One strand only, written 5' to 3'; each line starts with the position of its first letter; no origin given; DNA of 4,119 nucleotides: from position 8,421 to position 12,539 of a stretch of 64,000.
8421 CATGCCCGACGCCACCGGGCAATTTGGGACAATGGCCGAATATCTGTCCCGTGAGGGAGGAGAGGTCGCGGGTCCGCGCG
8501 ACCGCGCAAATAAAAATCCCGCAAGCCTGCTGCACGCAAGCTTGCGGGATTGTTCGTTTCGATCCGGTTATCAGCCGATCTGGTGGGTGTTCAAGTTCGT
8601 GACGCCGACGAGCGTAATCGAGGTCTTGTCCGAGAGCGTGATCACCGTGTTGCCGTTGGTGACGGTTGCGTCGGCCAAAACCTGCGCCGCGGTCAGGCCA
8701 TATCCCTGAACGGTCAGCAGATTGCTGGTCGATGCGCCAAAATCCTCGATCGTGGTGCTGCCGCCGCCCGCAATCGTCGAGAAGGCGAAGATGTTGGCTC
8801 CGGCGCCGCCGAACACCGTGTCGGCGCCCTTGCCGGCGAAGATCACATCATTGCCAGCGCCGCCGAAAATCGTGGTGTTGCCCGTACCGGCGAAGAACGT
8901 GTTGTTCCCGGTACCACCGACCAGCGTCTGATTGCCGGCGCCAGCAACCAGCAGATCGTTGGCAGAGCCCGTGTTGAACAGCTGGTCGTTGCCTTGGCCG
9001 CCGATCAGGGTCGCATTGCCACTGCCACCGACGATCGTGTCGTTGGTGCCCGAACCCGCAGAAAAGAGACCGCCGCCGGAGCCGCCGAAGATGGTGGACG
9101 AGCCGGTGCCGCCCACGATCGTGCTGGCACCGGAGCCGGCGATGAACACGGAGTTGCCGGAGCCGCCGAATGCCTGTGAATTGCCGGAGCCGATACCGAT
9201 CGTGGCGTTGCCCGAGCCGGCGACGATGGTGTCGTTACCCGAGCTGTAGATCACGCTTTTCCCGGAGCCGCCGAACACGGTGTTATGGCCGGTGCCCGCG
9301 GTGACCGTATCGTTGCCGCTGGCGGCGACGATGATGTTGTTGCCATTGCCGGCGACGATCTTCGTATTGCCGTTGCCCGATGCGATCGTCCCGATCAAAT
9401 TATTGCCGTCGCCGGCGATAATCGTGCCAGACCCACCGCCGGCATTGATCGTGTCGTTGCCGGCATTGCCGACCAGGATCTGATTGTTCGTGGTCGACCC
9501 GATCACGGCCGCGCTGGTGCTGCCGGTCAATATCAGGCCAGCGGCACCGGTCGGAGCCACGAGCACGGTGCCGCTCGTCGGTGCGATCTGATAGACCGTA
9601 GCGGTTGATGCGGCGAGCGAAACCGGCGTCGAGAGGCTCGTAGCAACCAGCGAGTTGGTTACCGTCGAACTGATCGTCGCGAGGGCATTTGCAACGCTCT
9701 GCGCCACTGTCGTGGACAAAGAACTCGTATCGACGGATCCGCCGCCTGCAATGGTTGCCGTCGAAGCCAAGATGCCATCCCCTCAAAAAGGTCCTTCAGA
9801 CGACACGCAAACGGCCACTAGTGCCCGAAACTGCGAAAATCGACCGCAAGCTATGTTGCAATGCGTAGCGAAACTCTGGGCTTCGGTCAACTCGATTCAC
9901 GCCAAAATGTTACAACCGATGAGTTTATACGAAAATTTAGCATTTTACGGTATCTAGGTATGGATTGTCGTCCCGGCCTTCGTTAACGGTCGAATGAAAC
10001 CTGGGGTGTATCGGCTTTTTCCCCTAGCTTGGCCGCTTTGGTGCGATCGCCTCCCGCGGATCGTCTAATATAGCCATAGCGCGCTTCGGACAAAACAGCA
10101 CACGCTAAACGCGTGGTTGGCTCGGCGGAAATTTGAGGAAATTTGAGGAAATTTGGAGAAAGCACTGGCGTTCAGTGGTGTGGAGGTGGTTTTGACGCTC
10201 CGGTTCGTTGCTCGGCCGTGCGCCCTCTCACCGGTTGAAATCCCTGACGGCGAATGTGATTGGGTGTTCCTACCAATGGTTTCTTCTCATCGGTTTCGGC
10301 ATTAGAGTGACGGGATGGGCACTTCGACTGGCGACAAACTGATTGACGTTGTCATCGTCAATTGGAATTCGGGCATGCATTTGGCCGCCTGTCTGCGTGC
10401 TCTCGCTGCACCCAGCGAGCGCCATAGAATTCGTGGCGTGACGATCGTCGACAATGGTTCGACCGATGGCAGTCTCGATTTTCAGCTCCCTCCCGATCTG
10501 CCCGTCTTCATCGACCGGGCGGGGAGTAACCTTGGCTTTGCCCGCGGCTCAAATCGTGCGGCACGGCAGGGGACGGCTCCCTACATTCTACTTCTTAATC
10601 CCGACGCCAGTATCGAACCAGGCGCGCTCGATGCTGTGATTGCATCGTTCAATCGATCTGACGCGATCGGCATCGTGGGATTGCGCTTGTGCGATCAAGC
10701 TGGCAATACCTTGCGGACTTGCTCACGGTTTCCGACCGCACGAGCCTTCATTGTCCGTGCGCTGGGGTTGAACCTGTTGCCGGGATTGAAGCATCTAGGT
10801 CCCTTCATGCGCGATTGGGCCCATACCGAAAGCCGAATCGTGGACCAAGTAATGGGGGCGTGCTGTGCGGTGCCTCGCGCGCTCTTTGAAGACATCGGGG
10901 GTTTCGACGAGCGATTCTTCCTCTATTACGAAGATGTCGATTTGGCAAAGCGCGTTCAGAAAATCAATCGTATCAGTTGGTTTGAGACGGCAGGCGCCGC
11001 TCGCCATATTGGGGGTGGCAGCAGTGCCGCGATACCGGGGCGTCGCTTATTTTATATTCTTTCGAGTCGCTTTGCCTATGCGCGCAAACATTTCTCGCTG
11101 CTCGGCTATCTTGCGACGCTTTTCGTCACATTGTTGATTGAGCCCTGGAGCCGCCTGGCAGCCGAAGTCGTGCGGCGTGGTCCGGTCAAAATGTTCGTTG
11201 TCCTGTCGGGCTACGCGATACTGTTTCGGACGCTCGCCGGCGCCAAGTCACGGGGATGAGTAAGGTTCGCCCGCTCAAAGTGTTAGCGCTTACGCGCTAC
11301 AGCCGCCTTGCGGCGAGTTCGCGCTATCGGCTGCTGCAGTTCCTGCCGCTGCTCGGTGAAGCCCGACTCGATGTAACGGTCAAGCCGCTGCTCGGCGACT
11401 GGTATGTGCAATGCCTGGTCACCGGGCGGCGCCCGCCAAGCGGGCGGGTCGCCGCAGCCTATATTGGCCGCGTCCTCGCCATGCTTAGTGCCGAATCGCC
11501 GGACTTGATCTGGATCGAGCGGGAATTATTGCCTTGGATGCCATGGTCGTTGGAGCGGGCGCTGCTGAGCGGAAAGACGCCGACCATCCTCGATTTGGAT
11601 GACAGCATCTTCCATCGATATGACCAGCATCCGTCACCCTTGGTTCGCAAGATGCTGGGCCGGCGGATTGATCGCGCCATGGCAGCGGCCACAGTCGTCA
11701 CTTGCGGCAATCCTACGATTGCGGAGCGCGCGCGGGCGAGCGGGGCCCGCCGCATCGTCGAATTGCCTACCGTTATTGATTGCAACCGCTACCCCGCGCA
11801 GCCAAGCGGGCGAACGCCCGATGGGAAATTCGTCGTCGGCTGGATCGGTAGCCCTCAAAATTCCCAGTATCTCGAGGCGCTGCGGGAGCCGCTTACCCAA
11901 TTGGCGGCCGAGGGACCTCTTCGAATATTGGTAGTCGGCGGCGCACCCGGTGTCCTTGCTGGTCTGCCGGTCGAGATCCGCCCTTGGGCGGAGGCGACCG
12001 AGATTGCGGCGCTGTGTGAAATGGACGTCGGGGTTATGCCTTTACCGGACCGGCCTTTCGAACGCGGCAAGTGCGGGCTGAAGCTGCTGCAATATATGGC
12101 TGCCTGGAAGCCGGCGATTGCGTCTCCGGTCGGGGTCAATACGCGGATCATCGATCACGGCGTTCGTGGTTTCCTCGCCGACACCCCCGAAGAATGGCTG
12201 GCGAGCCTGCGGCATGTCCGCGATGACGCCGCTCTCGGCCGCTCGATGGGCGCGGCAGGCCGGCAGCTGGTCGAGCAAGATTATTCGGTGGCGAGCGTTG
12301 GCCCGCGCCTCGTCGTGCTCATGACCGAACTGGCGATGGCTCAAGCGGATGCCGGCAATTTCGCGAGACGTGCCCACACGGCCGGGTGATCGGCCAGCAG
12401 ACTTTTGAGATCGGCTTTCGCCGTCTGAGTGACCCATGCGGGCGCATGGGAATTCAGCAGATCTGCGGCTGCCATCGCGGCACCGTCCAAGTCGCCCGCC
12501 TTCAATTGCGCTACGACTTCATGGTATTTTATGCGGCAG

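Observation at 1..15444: Glycosylation island built around a single secreted-type repeat protein, not a self-contained polysaccharide locus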

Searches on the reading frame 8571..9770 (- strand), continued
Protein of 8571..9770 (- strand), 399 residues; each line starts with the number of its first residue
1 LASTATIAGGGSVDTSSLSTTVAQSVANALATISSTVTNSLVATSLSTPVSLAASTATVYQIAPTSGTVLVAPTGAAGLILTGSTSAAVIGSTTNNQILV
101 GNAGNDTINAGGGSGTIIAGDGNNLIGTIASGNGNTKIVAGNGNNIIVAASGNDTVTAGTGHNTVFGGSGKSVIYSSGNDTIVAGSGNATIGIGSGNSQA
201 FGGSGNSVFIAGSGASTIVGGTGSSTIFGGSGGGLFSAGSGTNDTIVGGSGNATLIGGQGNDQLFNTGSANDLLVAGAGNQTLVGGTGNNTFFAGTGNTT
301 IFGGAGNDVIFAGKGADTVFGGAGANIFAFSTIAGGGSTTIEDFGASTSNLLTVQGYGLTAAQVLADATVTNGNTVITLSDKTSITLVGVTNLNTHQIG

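Call 83: find_encoding_contigs(protein=P0182, flank=9000, max_places=1)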
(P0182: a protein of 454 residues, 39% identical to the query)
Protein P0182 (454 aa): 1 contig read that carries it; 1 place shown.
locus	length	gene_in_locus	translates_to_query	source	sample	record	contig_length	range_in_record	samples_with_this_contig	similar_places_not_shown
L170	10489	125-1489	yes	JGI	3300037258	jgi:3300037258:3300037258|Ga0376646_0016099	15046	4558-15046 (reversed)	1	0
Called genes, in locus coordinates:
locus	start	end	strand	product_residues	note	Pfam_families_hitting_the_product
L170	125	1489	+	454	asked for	PF00353:HemolysinCabind (weak)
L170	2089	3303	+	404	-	PF01053:Cys_Met_Meta_PP, PF00155:Aminotran_1_2 (weak)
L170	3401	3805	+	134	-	PF04379:DUF525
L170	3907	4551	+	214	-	PF01227:GTP_cyclohydroI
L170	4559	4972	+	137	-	PF01042:Ribonuc_L-PSP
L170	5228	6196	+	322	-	PF00676:E1_dh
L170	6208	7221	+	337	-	PF02779:Transket_pyr, PF02780:Transketolase_C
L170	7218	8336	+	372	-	PF00364:Biotin_lipoyl, PF00561:Abhydrolase_1, PF12146:Hydrolase_4, PF12697:Abhydrolase_6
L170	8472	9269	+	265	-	PF00378:ECH_1, PF16113:ECH_2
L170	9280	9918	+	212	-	PF13489:Methyltransf_23, PF07021:MetW, PF13847:Methyltransf_31, PF08241:Methyltransf_11, PF08242:Methyltransf_12 (weak), PF13649:Methyltransf_25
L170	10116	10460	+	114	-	-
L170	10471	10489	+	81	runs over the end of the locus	-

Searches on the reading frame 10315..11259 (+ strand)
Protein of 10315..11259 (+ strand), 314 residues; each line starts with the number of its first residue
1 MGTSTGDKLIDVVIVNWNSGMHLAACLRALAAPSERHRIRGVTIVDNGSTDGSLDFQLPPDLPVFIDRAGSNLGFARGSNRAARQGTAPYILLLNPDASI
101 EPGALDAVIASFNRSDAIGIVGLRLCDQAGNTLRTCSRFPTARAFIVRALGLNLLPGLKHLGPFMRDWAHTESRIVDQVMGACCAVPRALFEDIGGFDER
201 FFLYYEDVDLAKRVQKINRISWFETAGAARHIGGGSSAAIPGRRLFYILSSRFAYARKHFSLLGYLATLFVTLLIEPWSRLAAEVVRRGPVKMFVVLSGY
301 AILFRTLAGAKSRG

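Call 4: search_protein_families(library=pfam, proteins=[window:10315-11259:+], max_evalue=0.01)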
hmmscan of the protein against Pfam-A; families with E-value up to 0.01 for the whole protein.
window:10315-11259:+ (314 aa): 4 families
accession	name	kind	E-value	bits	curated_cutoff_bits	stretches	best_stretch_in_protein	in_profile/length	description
PF00535.33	Glycos_transf_2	-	6.2e-11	43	23.3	1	12-136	2-127/168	Glycosyl transferase family 2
PF13641.12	Glyco_tranf_2_3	-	1.2e-09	38.9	27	1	11-214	4-194/230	Glycosyltransferase like family 2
PF02709.20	Glyco_transf_7C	-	0.0034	17.4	23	1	177-217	17-58/78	N-terminal domain of galactosyltransferase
PF13632.12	Glyco_trans_2_3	-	0.0063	16.8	27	0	179-218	72-110/198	Glycosyl transferase family group 2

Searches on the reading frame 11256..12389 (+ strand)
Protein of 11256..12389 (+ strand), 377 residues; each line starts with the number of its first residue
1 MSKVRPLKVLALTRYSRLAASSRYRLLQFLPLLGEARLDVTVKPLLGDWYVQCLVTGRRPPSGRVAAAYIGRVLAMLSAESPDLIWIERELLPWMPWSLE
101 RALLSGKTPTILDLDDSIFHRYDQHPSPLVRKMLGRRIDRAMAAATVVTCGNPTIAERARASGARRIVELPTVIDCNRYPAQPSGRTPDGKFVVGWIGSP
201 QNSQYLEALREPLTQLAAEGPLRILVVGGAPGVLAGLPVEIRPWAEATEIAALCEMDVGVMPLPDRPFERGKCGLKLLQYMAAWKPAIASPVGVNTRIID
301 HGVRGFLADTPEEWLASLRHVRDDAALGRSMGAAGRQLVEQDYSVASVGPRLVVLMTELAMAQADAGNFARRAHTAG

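Call 4: search_protein_families(library=pfam, proteins=[window:11256-12389:+], max_evalue=0.01)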
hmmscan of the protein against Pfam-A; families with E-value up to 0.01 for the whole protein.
window:11256-12389:+ (377 aa): 4 families
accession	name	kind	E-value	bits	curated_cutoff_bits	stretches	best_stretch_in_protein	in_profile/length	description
PF13692.12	Glyco_trans_1_4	-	9.3e-11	42.6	27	1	192-321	2-139/142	Glycosyl transferases group 1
PF13579.12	Glyco_trans_4_4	-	5.1e-06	27.3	29.7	1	56-167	47-152/158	Glycosyl transferase 4-like domain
PF00534.26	Glycos_transf_1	-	8.2e-06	25.9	26.4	1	272-337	104-171/172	Glycosyl transferases group 1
PF13524.12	Glyco_trans_1_2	-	0.0077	16.6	25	0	266-346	56-136/144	Glycosyl transferase-like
